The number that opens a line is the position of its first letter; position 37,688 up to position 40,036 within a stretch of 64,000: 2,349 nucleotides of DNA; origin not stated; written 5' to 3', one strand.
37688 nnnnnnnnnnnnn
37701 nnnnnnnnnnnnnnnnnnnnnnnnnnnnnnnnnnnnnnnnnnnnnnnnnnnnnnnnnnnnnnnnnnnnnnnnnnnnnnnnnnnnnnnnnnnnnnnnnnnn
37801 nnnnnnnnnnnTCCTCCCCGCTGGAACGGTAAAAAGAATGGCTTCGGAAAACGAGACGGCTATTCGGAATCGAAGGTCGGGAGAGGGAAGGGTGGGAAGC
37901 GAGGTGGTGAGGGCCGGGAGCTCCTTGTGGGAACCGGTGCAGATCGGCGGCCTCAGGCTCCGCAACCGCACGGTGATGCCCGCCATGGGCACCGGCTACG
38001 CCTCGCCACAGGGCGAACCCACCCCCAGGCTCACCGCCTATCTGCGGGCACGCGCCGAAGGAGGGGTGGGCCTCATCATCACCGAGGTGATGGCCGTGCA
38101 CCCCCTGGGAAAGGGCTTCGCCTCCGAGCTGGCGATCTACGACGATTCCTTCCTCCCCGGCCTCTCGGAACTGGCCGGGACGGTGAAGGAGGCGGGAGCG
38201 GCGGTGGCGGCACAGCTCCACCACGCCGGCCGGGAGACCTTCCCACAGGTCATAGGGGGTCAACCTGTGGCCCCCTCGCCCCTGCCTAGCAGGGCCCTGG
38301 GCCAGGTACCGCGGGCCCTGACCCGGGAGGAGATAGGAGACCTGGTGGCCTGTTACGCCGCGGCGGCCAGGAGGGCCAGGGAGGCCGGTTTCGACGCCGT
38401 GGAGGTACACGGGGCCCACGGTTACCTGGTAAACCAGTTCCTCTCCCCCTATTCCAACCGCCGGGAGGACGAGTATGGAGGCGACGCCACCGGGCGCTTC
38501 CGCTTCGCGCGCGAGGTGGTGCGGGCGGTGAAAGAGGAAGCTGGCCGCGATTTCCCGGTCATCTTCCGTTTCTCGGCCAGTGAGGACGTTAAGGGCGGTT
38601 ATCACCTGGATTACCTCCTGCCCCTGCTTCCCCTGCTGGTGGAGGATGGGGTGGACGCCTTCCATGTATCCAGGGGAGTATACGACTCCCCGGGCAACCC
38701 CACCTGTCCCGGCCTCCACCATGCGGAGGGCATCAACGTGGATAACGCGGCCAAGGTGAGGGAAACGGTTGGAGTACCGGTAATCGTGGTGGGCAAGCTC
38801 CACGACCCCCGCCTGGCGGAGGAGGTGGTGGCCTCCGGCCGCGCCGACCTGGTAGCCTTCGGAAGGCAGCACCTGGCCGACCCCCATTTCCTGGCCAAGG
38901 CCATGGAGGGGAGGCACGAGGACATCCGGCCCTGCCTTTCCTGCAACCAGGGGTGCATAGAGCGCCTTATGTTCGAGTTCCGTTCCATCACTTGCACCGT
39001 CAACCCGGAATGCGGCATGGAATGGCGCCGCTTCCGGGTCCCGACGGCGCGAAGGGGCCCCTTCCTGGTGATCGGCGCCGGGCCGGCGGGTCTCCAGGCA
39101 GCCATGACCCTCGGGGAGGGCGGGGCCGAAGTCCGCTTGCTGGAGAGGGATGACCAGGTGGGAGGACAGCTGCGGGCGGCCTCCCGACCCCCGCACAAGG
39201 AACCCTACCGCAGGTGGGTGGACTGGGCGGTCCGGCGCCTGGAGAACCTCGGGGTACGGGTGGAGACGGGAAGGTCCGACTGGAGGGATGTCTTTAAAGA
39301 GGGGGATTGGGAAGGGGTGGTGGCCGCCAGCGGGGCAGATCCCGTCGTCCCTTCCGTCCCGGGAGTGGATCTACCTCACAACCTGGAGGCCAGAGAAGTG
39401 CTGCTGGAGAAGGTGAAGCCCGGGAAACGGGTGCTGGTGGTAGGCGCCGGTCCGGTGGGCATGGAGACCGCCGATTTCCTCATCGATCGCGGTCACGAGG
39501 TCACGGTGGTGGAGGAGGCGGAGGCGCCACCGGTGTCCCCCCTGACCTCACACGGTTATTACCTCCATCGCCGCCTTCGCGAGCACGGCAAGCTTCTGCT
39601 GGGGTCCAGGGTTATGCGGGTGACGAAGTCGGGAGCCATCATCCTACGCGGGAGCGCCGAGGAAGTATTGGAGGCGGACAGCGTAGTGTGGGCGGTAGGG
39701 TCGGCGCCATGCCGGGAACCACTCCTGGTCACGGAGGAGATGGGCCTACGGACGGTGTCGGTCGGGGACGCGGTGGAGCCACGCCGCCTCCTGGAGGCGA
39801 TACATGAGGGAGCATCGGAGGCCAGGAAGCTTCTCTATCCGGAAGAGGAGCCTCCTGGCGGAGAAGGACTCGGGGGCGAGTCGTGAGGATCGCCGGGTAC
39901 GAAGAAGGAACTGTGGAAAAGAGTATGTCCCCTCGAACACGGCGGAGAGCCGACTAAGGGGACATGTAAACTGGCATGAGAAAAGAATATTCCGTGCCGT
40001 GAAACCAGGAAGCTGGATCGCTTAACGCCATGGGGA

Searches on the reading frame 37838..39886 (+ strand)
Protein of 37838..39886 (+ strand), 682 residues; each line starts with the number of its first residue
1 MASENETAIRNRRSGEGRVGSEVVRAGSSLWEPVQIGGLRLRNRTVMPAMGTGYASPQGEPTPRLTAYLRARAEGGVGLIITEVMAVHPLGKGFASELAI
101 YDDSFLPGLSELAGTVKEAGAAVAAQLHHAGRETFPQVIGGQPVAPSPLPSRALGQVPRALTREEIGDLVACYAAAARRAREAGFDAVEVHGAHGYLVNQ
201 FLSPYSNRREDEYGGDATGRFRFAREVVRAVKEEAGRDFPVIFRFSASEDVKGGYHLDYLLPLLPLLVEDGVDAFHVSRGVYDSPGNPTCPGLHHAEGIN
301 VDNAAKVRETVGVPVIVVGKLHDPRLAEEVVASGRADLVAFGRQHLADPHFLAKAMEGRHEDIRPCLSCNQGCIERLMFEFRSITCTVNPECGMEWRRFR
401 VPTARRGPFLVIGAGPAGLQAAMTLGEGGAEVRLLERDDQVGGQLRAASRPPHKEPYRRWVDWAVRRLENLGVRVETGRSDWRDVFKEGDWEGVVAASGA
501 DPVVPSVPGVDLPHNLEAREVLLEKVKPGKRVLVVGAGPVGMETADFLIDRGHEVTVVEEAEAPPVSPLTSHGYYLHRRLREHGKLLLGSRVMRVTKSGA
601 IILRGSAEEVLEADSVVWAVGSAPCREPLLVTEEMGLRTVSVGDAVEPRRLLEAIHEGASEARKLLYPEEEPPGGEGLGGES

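Call 15: search_protein_families(library=pfam, proteins=[window:37838-39886:+], max_evalue=0.001)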
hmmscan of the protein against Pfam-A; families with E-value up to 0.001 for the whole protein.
window:37838-39886:+ (682 aa): 17 families
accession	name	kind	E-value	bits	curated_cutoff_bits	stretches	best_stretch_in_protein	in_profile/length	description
PF00724.26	Oxidored_FMN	-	5.3e-77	259.8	27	1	30-361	2-341/342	NADH:flavin oxidoreductase / NADH oxidase family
PF07992.20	Pyr_redox_2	-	4.3e-28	99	26.1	1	410-639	4-251/291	Pyridine nucleotide-disulphide oxidoreductase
PF00070.33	Pyr_redox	-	4.1e-13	50.1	22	1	531-599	1-70/82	Pyridine nucleotide-disulphide oxidoreductase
PF01494.25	FAD_binding_3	-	4.7e-12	46.2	22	2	531-568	3-40/349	FAD binding domain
PF03486.20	HI0933_like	-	3.3e-10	40.3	50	1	410-447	4-41/244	HI0933-like protein Rossmann domain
PF13450.12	NAD_binding_8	-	5.4e-10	39.8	21.9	1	411-452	1-42/68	NAD(P)-binding Rossmann-like domain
PF13738.12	Pyr_redox_3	-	5.9e-10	39.3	30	1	494-624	128-269/305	Pyridine nucleotide-disulphide oxidoreductase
PF01266.30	DAO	-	6.2e-10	39.6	27.9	1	410-454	3-48/353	FAD dependent oxidoreductase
PF00890.30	FAD_binding_2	-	2.6e-09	37.2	20.4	1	410-449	3-42/414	FAD binding domain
PF12831.13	FAD_oxidored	-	4e-09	36.7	27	1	410-470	3-63/416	FAD dependent oxidoreductase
PF01262.27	AlaDh_PNT_C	-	9e-09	35.5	23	0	401-446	23-68/214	Alanine dehydrogenase/PNT, C-terminal domain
PF13241.12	NAD_binding_7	-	6.1e-08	33.6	22.1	1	529-562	7-40/104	Putative NAD(P)-binding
PF02254.24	TrkA_N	-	1.1e-05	26.2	23.8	0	532-563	1-32/116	TrkA-N domain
PF01593.30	Amino_oxidase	-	6.2e-05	22.9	19.8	0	417-447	2-32/443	Flavin containing amine oxidoreductase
PF01946.23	Thi4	-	0.0001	22.1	26.2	0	410-443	21-55/235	Thi4 family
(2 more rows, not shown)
